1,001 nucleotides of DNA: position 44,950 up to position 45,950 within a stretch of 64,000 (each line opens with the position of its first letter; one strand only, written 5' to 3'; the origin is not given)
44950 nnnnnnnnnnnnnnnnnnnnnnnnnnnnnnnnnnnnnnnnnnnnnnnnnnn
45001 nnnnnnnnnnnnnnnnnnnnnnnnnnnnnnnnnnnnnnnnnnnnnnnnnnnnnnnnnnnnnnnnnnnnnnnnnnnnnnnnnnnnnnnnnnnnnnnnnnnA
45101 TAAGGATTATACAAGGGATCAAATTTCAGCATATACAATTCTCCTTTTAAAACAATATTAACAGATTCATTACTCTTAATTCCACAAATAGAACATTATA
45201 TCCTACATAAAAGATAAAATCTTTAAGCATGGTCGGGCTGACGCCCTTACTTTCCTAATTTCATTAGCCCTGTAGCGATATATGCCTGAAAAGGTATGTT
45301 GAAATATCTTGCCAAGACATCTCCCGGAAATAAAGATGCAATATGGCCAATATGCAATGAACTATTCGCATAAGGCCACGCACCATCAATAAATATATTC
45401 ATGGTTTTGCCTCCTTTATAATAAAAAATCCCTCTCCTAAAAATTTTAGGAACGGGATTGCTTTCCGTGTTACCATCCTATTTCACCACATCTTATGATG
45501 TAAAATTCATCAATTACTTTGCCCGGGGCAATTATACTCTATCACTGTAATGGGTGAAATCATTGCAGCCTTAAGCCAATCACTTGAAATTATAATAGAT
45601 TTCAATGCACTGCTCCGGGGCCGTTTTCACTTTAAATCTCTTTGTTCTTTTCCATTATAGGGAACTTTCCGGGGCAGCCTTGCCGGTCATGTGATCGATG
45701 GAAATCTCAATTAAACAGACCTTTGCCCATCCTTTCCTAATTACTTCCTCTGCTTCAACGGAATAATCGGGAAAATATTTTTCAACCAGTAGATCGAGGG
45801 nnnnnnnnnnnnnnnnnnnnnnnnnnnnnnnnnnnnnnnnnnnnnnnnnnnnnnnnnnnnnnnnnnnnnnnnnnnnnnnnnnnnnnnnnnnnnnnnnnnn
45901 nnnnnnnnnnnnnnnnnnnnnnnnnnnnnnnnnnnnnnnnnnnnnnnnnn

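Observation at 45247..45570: Fossil metG: 51-codon MetRS N-terminal fragment with RBS, preceded by a degenerate T-box-like leader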

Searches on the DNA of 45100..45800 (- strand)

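Call 4: search_rna_families(source=window, start=45100, end=45800, threshold=evalue, max_evalue=10, show_alignments=3)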
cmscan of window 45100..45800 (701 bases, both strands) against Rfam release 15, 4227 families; matches with E-value up to 10: 8.
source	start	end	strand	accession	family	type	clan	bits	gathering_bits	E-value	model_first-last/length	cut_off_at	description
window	45445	45742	-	RF00230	T-box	Cis-reg; leader;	-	34.4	93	6.8e-06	1-219/219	no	T-box leader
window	45422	45458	+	RF01368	CRISPR-DR55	Gene; CRISPR;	-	19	41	7.6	1-37/37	no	CRISPR RNA direct repeat element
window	45595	45700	-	RF02334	TtnuHACA28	Gene; snRNA; snoRNA; HACA-box;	-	16.2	130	7.9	1-134/134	no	Tetrahymena snoRNA TtnuHACA28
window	45519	45567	-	RF02476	GlsR7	Gene; snRNA; snoRNA; CD-box;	-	15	75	2.2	1-59/59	no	Small nucleolar RNA GlsR7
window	45422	45475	-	RF02399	NsiR1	Gene; sRNA;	-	14.7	39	4.4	1-60/60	no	Nitrogen stress-induced RNA 1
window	45134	45182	+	RF02119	FTX_1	Gene; lncRNA;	-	14.6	50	3.7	22-71/71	no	FTX transcript, XIST regulator conserved region 1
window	45375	45436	+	RF02181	ST7-AS2_1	Gene; lncRNA;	-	12.7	80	7.4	1-72/72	no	ST7 antisense RNA 2 conserved region 1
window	45530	45597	-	RF00405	SNORA44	Gene; snRNA; snoRNA; HACA-box;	CL00036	12.4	55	8.3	1-131/131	no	Small nucleolar RNA SNORA44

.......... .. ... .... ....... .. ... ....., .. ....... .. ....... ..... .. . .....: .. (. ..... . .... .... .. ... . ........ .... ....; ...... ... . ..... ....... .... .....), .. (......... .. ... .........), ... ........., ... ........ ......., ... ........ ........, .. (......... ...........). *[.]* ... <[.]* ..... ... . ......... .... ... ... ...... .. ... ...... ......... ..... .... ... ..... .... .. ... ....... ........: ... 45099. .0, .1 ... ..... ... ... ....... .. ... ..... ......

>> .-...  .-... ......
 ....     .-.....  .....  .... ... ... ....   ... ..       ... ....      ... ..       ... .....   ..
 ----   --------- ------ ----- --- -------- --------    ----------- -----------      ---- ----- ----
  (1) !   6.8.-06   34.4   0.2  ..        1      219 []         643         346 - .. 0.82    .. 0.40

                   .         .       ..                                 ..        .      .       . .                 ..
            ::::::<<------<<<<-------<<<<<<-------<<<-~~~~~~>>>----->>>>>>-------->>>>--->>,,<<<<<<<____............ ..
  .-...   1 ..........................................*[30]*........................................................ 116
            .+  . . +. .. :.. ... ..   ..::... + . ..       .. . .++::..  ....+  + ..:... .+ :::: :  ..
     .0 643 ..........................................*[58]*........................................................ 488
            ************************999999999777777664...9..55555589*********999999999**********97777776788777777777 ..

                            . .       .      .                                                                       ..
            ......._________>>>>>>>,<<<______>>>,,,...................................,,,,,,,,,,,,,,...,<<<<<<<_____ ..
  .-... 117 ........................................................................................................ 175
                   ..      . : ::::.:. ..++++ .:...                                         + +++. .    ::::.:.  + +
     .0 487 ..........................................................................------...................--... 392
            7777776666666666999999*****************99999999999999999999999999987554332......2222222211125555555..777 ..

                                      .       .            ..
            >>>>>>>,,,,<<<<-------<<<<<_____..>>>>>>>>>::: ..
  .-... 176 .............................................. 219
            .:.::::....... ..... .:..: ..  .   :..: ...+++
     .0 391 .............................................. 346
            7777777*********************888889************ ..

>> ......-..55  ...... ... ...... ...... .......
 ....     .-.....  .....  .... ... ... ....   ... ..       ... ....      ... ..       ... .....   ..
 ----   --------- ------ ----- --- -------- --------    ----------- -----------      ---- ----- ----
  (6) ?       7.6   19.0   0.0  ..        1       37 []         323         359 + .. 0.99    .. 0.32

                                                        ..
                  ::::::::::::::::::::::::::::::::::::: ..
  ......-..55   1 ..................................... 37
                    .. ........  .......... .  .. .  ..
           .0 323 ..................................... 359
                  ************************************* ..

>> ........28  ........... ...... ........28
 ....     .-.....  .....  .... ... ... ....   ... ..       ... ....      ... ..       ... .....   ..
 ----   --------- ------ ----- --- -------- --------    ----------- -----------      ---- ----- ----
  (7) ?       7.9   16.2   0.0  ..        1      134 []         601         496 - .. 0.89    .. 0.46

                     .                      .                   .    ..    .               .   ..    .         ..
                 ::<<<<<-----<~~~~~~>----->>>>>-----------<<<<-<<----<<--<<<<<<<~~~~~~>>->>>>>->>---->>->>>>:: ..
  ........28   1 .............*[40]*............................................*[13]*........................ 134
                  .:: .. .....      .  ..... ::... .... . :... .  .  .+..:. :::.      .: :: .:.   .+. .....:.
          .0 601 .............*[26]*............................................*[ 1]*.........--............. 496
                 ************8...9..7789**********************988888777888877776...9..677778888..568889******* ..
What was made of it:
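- The window leader scores 34.4 bits, and its Stem I 5' half is forced onto conserved PNPOx coding sequence with many non-standard pairs (call 4).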

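Call 30: search_rna_families(sources=[L110, L088, L127, L087], threshold=evalue, max_evalue=0.01, show_alignments=3)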
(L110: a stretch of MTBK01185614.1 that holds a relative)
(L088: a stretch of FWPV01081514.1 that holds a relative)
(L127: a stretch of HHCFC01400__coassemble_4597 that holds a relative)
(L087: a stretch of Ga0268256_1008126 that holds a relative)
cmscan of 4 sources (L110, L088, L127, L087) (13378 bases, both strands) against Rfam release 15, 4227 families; matches with E-value up to 0.01: 4.
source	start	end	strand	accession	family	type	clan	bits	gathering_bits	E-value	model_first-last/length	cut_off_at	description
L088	515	775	+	RF00230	T-box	Cis-reg; leader;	-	92.1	93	1.8e-19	1-219/219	no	T-box leader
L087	1432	1701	+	RF00230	T-box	Cis-reg; leader;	-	91.2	93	3e-19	1-219/219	no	T-box leader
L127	668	938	+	RF00230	T-box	Cis-reg; leader;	-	82.4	93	5.5e-17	1-219/219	no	T-box leader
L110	1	266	+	RF00230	T-box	Cis-reg; leader;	-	78.1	93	6.9e-16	4-219/219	5'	T-box leader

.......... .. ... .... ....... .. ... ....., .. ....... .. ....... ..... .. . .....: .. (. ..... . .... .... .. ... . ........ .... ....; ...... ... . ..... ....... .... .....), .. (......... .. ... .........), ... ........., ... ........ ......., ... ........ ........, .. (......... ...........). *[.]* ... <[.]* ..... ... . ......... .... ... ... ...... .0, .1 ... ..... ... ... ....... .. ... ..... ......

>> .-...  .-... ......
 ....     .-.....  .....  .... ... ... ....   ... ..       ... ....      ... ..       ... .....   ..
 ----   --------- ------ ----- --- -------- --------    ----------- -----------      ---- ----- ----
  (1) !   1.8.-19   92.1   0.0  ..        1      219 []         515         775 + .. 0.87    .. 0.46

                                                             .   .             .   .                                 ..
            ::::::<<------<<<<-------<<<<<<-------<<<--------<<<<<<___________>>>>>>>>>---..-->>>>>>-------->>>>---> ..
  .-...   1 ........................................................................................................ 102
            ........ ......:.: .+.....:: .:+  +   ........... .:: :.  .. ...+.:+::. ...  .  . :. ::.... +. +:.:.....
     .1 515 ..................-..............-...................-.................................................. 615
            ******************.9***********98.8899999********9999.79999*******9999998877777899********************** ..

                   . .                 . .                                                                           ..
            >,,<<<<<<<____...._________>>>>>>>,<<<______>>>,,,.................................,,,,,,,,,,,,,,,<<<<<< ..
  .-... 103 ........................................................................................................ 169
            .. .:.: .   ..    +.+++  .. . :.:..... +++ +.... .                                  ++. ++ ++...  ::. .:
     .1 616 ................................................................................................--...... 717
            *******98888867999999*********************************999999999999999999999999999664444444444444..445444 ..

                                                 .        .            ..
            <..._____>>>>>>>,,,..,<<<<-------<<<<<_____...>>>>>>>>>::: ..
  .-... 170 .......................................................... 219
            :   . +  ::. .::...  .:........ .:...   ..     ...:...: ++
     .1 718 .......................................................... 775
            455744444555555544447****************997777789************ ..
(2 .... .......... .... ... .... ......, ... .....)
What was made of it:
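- Tried and rejected: It lies in a linker (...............) conserved among metG T-boxes (call 30).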

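Call 48: search_rna_families(sources=[L110, L166], threshold=evalue, max_evalue=1, show_alignments=2)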
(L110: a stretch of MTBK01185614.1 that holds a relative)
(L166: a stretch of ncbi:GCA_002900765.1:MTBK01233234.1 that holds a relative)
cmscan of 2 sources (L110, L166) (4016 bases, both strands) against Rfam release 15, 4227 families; matches with E-value up to 1: 2.
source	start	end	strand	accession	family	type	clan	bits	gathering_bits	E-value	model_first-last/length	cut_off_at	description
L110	1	266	+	RF00230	T-box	Cis-reg; leader;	-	78.1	93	2.1e-16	4-219/219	5'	T-box leader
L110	1030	1086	+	RF01425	snoR121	Gene; snRNA; snoRNA; CD-box;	-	23.3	50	0.31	1-88/88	no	small nucleolar RNA snoR121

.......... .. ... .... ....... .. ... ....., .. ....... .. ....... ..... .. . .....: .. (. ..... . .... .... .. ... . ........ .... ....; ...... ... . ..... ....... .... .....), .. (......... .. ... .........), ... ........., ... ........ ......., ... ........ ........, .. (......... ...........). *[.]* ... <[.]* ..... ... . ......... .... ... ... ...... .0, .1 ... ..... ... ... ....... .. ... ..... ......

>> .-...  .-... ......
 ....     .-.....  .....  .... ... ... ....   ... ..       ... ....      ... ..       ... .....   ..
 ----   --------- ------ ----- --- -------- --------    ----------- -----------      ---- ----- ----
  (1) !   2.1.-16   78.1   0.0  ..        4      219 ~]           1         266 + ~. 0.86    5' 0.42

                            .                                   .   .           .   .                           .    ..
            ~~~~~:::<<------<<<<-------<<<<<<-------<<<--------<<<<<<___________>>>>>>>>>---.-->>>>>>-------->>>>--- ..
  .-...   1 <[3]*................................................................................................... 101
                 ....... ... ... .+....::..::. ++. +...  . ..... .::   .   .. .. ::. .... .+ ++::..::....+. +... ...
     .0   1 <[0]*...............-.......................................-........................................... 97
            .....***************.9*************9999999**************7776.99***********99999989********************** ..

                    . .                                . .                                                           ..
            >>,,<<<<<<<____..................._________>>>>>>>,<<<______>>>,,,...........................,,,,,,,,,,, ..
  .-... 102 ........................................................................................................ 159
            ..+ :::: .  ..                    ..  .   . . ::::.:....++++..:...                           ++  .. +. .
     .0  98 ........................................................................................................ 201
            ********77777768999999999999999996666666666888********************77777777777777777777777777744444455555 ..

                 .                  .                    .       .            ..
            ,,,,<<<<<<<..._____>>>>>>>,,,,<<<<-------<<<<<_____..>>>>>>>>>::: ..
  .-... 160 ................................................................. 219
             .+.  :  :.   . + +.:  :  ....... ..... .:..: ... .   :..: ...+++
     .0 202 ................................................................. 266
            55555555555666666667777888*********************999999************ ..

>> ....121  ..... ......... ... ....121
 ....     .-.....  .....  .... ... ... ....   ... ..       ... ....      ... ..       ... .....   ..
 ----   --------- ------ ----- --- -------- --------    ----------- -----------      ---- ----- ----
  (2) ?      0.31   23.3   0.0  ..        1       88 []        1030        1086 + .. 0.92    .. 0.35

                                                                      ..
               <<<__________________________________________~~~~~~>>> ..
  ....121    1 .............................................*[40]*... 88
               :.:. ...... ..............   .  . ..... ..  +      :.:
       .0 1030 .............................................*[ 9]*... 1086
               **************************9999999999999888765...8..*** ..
